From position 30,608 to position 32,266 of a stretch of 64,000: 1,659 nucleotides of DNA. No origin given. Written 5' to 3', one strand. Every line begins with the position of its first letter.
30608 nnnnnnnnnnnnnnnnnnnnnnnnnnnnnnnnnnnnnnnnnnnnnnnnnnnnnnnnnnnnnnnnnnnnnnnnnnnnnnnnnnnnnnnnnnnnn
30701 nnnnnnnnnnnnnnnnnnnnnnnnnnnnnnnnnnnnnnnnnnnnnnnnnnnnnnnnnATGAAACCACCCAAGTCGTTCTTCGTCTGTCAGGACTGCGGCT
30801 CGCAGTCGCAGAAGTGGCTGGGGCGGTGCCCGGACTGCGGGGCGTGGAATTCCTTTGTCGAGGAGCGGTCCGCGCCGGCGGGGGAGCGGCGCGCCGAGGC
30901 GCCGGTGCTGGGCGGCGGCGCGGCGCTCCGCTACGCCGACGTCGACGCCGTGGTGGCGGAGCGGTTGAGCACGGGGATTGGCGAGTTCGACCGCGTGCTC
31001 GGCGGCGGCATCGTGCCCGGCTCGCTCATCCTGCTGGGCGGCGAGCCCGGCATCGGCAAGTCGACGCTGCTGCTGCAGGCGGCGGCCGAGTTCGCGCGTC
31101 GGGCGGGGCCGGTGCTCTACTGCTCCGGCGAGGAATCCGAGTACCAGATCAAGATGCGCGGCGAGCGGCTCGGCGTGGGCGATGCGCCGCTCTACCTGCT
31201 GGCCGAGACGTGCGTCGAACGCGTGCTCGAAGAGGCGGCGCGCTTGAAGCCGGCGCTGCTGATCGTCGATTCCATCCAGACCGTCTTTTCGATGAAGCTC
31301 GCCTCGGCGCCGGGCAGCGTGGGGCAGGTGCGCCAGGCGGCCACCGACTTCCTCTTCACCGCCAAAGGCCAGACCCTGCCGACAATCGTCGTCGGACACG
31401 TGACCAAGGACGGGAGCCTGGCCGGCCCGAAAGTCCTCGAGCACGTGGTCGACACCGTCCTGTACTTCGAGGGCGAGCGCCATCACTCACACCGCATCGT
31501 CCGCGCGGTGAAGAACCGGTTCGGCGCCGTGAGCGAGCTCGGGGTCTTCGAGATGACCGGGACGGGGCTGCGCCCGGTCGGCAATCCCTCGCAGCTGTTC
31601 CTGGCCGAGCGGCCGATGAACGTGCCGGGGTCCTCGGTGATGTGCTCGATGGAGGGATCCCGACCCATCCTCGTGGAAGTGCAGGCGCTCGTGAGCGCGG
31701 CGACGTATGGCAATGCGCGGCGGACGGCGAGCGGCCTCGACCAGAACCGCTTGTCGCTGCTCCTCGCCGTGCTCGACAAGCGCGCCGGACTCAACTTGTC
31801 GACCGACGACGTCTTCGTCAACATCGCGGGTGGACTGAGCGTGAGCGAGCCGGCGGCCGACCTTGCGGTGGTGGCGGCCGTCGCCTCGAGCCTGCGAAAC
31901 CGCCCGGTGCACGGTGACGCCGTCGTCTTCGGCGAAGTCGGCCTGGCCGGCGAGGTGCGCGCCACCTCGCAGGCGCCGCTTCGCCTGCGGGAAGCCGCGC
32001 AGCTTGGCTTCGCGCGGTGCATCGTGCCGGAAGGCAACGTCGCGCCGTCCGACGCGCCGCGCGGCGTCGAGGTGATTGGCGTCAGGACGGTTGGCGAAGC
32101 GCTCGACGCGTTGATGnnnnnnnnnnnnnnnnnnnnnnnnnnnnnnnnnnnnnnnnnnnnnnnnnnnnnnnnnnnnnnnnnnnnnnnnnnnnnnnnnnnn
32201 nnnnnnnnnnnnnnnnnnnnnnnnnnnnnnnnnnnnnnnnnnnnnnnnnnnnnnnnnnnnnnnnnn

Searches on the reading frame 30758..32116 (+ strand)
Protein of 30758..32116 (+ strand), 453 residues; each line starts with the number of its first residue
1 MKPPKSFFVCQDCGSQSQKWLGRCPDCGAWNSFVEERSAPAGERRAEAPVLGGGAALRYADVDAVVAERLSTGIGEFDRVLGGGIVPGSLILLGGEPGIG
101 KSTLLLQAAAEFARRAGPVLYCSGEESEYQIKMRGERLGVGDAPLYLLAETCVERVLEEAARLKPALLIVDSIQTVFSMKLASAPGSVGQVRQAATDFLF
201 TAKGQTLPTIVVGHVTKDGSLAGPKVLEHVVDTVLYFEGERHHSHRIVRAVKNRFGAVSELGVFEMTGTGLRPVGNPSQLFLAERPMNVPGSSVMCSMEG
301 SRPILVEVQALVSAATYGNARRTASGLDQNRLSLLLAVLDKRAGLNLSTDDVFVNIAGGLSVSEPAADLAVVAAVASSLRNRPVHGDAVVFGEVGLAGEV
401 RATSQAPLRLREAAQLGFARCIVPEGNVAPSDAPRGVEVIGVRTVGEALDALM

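Call 13: search_protein_families(library=ncbifam, proteins=[window:30758-32116:+], max_evalue=0.00001)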
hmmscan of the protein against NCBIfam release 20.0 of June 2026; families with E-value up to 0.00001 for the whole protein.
window:30758-32116:+ (453 aa): 9 families
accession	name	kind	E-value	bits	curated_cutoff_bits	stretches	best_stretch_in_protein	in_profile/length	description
TIGR00416.1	sms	equivalog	1.5e-175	584.3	403.05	1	5-449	5-454/454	DNA repair protein RadA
TIGR02902.1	spore_lonB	equivalog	7.1e-15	54.6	723.3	1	334-452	411-530/531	ATP-dependent protease LonB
NF006799.0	PRK09302.1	equivalog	2.6e-13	49.4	408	1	65-137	250-322/515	circadian clock protein KaiC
TIGR02903.1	spore_lon_C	equivalog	1.4e-12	47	678.8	1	324-449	485-611/615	Lon family ATP-dependent protease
TIGR03881.1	KaiC_arch_4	hypoth_equivalog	5.6e-11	42.6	247.8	1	68-138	1-71/231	KaiC domain-containing protein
TIGR03600.1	phage_DnaB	exception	7.5e-10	38.4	498.65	1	69-135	176-242/421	phage replicative helicase, DnaB family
TIGR00764.1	lon_rel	equivalog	3.3e-09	35.9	516.6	1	329-451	464-591/608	ATP-dependent protease LonB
NF006861.0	PRK09361.1-1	equivalog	1.4e-06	28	278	0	68-125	3-60/235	DNA repair and recombination protein RadB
TIGR02237.1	recomb_radB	equivalog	4.5e-06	26.7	172.4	0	78-270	2-208/210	DNA repair and recombination protein RadB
